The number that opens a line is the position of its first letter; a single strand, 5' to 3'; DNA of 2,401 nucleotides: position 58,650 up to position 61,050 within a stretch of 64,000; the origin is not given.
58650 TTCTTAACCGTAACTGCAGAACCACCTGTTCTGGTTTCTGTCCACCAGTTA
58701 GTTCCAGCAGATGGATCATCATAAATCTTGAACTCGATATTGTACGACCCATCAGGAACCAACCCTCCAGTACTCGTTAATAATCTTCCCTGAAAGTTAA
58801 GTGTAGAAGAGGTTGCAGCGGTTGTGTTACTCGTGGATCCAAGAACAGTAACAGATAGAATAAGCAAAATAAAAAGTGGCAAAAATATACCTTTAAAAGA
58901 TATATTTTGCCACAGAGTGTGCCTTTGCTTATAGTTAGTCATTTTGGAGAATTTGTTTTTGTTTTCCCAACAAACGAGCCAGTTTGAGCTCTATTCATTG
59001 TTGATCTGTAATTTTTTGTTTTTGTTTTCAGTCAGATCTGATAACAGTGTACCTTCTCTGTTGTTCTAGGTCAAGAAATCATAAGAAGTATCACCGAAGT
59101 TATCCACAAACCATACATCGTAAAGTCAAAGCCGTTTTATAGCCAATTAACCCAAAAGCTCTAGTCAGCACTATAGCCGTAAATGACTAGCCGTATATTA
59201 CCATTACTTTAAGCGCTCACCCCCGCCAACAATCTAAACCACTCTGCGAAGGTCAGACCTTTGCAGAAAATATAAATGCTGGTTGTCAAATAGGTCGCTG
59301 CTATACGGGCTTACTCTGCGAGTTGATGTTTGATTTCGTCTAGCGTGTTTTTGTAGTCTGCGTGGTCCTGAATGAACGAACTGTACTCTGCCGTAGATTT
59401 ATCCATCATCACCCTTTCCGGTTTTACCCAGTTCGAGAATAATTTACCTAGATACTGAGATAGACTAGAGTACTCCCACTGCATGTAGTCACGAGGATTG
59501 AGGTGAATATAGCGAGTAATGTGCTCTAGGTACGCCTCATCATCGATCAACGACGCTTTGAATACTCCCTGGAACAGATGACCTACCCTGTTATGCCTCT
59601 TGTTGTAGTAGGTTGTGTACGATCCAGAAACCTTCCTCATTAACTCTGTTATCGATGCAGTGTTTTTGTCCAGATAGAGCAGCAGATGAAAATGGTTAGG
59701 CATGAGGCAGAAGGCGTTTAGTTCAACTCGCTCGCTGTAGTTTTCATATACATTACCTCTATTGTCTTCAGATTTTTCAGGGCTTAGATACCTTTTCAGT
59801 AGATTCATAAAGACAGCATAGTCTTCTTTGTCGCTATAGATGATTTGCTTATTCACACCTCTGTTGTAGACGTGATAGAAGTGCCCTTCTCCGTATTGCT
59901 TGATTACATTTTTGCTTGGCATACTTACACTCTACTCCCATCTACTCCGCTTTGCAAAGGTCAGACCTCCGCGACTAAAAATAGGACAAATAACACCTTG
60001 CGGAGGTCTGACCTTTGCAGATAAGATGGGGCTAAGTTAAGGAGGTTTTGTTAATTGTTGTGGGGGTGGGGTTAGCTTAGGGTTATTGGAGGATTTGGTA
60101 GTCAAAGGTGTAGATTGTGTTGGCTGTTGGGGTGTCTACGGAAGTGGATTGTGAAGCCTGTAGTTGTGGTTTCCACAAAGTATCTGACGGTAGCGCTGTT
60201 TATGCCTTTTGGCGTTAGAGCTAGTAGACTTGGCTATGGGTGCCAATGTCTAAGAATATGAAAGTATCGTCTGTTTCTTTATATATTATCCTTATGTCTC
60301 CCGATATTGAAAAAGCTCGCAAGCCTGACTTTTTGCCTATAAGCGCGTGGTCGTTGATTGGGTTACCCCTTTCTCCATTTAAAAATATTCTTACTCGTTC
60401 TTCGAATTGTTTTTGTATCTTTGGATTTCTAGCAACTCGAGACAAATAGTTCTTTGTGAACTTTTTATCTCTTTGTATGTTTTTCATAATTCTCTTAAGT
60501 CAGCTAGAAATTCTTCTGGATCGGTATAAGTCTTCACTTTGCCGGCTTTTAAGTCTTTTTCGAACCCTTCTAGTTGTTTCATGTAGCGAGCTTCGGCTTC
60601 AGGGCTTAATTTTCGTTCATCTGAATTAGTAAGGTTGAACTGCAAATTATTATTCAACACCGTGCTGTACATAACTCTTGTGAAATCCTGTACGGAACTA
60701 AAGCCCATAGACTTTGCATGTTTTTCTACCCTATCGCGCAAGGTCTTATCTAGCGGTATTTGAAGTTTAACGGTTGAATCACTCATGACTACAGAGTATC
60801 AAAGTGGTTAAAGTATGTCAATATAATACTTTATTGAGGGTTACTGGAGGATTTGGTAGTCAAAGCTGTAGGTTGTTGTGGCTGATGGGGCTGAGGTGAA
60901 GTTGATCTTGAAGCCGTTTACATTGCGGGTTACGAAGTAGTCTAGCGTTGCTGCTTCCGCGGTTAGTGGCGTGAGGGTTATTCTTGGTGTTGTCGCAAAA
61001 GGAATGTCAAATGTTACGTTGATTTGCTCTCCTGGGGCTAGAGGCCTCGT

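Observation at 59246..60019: RAYT-type HUH transposase flanked by REP-like palindromes, including a perfect REP doublet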

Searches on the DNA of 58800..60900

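Call 65: search_rna_families(source=window, start=58800, end=60900, threshold=evalue, max_evalue=1)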
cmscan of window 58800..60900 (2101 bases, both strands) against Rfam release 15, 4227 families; matches with E-value up to 1: 4.
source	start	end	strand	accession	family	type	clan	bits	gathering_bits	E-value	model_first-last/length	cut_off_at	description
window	59956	60016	+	RF00995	mir-616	Gene; miRNA;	-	21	100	0.3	1-91/91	no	mir-616 microRNA precursor family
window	59942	60036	-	RF00821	mir-249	Gene; miRNA;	-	19.9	70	0.38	1-97/97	no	mir-249 microRNA precursor family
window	59952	60020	-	RF04265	mir-4650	Gene; miRNA;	-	19.7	80.7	0.77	1-97/97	no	mir-4650 microRNA precursor family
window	59952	60020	-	RF04302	mir-506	Gene; miRNA;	CL00140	19.5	84.5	0.95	1-81/81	no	mir-506 microRNA precursor family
